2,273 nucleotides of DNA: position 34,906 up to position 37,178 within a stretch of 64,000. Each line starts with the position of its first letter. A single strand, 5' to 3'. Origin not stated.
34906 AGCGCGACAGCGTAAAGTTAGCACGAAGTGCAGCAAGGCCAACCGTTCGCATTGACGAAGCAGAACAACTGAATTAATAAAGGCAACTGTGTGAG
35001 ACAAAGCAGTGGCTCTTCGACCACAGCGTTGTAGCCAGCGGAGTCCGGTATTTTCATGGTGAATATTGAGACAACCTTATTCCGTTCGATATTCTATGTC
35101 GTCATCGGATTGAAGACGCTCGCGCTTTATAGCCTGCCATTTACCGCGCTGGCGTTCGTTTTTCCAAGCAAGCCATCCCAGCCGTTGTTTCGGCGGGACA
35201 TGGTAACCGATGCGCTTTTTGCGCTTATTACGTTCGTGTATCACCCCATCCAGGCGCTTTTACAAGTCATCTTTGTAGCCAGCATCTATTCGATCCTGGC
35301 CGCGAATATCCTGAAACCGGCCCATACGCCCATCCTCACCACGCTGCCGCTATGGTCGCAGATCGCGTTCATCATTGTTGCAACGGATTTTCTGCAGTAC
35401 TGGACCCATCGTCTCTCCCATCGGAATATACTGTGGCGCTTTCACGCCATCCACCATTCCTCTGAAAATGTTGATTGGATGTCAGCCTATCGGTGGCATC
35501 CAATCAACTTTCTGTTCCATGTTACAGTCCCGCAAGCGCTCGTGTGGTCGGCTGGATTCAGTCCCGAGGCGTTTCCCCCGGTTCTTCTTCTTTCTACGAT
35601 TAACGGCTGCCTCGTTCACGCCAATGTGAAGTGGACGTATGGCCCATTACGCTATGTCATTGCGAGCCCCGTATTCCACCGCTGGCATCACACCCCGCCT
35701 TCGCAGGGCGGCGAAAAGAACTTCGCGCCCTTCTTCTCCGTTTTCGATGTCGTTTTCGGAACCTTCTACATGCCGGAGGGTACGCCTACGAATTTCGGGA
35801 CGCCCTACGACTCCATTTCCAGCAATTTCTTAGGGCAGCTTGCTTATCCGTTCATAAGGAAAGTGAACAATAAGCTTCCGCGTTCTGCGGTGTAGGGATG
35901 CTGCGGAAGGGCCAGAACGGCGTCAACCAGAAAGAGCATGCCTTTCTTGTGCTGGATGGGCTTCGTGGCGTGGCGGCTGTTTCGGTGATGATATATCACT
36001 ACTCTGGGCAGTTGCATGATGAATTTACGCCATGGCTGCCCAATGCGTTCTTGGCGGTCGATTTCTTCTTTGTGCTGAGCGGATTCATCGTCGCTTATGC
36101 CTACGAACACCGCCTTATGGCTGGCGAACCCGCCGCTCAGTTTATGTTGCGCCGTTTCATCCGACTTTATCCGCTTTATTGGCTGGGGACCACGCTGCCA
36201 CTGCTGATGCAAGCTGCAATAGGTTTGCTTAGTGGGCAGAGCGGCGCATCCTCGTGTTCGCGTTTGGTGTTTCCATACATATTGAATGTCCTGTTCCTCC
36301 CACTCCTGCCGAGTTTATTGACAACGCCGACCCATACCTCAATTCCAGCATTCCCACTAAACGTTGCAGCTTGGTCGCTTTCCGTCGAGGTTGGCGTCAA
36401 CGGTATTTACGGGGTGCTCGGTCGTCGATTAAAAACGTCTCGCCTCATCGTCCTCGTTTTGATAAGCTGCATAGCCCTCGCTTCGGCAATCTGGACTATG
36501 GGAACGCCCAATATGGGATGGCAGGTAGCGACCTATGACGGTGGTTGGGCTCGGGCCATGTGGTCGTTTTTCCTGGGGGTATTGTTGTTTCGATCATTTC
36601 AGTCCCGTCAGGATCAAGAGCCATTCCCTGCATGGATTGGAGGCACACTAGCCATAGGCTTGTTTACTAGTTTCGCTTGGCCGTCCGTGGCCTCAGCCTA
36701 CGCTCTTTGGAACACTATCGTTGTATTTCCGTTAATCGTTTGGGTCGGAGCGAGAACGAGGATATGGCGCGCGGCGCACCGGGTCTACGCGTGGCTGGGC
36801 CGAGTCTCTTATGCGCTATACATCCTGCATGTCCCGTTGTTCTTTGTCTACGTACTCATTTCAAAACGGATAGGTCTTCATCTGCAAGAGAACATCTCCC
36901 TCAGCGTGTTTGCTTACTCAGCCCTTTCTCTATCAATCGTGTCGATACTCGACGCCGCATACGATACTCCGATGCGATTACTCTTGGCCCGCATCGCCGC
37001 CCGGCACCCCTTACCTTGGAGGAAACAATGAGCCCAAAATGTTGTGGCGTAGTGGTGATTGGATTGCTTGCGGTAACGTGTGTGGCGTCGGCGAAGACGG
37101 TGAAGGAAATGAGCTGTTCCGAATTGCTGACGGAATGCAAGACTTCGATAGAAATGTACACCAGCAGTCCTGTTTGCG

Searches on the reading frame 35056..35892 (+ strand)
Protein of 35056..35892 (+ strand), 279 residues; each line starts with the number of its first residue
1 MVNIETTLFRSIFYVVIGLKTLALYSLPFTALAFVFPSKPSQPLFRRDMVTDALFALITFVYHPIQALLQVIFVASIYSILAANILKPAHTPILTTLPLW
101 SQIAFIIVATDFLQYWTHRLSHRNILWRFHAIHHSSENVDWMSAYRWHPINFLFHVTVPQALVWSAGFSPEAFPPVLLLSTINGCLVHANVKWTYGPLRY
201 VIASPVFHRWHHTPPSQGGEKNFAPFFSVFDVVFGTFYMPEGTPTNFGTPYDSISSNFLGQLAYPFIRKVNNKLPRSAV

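Call 10: search_protein_families(library=pfam, proteins=[window:35056-35892:+], max_evalue=0.01)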
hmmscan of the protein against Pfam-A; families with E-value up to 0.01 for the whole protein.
window:35056-35892:+ (279 aa): 1 family
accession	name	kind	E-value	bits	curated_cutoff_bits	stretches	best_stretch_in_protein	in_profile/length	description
PF04116.19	FA_hydroxylase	-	3.3e-28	99.2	31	1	104-236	2-132/132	Fatty acid hydroxylase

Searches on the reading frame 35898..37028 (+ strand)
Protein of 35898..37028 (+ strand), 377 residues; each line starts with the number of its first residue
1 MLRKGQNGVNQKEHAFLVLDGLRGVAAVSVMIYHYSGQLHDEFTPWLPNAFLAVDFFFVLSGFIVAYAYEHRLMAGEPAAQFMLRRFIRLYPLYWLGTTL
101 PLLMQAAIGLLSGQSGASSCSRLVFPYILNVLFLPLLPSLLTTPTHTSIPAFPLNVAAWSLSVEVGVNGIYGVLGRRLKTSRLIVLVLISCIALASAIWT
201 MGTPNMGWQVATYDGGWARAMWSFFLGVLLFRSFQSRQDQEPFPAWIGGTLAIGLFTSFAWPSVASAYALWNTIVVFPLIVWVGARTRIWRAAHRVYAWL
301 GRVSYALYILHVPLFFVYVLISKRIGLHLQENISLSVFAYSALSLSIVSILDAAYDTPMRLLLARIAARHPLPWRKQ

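Call 10: search_protein_families(library=pfam, proteins=[window:35898-37028:+], max_evalue=0.01)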
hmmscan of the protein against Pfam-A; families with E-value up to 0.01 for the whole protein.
window:35898-37028:+ (377 aa): 2 families
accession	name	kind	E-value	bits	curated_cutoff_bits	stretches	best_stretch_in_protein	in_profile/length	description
PF01757.29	Acyl_transf_3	-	1.7e-24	86.9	31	1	19-348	4-321/326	Acyltransferase domain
PF10129.15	OpgC_C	-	1.2e-06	28.1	21.4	1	19-111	5-99/358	OpgC protein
